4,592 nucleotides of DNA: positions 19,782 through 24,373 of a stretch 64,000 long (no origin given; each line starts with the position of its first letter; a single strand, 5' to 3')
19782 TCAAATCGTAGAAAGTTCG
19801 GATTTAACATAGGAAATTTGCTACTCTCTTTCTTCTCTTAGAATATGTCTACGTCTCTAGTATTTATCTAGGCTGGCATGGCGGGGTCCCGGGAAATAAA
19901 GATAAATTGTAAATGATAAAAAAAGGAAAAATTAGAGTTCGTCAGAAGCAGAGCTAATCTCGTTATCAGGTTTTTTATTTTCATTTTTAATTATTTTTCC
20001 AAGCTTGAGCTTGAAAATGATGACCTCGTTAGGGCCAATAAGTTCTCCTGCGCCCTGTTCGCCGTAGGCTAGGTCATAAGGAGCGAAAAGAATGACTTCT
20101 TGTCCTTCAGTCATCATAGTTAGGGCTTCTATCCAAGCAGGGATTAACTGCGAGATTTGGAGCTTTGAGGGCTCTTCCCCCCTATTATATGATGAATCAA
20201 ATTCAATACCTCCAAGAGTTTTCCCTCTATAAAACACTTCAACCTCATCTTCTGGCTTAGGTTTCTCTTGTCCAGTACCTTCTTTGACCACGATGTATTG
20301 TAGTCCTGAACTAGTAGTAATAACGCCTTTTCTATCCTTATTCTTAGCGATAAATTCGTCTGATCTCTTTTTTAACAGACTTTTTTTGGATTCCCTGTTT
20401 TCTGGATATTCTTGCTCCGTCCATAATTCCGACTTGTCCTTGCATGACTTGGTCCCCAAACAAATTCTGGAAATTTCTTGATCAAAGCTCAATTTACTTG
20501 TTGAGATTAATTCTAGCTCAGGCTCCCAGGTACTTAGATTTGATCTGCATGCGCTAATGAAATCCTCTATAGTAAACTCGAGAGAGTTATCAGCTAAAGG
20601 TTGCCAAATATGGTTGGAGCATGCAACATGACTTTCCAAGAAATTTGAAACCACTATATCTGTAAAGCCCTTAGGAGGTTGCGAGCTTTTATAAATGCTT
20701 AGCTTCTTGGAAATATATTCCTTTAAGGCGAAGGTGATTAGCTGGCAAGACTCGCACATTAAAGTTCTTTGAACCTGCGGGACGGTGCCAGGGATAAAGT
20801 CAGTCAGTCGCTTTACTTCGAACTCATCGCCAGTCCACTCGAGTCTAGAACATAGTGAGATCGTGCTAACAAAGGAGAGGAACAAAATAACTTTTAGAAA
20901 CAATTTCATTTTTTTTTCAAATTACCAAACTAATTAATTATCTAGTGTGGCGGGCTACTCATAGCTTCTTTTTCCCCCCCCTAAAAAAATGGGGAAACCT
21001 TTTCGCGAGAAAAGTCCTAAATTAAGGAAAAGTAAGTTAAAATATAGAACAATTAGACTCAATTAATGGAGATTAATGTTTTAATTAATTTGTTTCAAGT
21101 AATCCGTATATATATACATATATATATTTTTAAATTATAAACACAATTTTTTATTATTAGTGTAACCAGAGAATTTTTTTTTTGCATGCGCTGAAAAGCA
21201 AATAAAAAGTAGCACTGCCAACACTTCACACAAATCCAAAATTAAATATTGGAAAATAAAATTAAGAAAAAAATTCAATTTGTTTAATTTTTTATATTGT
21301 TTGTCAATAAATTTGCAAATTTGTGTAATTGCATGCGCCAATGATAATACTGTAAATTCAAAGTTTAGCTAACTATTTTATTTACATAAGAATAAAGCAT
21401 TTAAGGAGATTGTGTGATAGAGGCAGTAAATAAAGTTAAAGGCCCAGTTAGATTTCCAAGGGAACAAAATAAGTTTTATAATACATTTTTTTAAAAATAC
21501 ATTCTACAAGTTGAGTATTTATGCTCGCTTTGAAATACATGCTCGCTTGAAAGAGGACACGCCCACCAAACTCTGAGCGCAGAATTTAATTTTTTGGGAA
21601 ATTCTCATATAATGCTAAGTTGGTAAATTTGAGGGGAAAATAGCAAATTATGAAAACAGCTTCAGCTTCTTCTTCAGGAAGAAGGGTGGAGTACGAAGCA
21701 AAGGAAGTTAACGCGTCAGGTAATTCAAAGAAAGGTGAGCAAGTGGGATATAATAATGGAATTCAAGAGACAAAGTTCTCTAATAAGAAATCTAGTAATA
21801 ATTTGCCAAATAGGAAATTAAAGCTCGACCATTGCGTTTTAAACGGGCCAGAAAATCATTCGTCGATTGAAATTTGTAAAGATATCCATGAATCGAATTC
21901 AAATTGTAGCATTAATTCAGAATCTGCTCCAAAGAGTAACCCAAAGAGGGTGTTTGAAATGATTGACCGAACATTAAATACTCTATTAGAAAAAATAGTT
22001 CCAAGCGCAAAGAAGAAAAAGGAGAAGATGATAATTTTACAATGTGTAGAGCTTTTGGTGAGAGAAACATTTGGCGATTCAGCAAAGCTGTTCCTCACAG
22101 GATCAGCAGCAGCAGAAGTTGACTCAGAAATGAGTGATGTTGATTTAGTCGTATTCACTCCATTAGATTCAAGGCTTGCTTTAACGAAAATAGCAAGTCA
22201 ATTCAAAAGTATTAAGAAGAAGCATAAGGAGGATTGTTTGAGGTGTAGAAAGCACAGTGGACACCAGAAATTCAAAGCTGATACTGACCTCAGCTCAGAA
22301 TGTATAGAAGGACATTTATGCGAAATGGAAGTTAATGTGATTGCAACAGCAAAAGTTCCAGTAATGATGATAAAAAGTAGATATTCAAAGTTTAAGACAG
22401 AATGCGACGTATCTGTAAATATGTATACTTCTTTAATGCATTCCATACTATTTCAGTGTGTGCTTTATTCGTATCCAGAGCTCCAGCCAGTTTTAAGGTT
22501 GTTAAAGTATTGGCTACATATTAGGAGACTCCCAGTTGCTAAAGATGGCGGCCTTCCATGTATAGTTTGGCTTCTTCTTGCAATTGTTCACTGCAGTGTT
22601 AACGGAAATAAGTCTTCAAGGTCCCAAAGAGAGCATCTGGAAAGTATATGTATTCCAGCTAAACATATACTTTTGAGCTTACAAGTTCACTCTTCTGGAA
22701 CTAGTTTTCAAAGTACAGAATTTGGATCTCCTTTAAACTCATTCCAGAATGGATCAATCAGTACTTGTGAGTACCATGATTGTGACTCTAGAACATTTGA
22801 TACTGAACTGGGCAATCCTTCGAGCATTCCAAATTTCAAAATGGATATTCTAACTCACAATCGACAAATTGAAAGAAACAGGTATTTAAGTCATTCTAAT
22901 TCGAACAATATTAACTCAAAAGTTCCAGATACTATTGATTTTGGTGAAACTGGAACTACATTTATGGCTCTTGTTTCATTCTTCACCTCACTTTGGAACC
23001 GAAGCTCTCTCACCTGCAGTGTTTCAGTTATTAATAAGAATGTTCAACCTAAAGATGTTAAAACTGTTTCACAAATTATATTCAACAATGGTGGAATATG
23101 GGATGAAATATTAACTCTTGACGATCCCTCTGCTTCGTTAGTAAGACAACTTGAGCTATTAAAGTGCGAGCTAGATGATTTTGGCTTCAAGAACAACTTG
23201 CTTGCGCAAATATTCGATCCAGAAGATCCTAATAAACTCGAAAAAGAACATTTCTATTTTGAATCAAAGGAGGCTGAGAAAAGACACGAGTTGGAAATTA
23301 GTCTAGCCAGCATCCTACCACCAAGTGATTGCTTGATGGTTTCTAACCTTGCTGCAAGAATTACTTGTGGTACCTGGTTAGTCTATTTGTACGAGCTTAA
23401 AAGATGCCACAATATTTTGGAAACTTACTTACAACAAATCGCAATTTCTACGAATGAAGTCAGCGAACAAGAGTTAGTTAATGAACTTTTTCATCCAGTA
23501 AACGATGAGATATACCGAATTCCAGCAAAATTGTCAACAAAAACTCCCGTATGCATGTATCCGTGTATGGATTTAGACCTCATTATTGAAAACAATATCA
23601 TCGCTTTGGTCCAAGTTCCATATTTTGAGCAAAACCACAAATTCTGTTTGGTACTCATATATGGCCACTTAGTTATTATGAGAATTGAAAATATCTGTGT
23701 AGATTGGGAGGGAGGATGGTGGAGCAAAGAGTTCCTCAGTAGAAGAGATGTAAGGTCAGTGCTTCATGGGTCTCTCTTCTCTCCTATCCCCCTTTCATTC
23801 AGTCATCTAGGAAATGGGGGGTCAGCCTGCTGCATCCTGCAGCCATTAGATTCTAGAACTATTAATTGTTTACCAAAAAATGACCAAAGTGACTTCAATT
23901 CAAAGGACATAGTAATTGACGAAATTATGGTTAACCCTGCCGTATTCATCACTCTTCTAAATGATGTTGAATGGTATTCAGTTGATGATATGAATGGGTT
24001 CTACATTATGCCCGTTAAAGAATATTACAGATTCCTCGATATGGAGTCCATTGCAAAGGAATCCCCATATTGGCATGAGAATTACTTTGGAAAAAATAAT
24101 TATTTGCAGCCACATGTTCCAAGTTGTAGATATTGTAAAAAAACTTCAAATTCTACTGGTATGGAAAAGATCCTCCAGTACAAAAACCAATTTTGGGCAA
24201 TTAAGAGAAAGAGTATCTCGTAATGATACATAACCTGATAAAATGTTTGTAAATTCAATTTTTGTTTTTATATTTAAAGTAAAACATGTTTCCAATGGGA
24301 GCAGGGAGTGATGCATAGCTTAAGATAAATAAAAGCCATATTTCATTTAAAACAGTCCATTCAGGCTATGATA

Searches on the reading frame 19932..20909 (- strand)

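Call 65: search_protein_families(library=pfam, proteins=[window:19932-20909:-], max_evalue=0.01)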
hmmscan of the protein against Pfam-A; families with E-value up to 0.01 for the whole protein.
window:19932-20909:- (325 aa): 2 families
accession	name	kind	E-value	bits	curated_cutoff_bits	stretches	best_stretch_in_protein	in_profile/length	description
PF00254.34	FKBP_C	-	3.4e-18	66.2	21.1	1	213-303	1-93/94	FKBP-type peptidyl-prolyl cis-trans isomerase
PF01346.23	FKBP_N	-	1.6e-07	32.5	22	1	166-207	56-97/97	Domain amino terminal to FKBP-type peptidyl-prolyl isomerase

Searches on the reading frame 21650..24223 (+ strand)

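Call 65: search_protein_families(library=pfam, proteins=[window:21650-24223:+], max_evalue=0.01)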
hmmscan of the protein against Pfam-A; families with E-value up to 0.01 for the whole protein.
window:21650-24223:+ (857 aa): 3 families
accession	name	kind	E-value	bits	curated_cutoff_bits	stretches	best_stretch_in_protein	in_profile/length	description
PF22600.2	MTPAP-like_central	-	3.7e-12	47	27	1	105-270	1-136/139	Poly(A) RNA polymerase, mitochondrial-like, central palm domain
PF01909.29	NTP_transf_2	-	0.00038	21.2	21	1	138-180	9-47/93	Nucleotidyltransferase domain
PF18765.7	Polbeta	-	0.0027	18.3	26.9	1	146-203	15-73/93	Polymerase beta, Nucleotidyltransferase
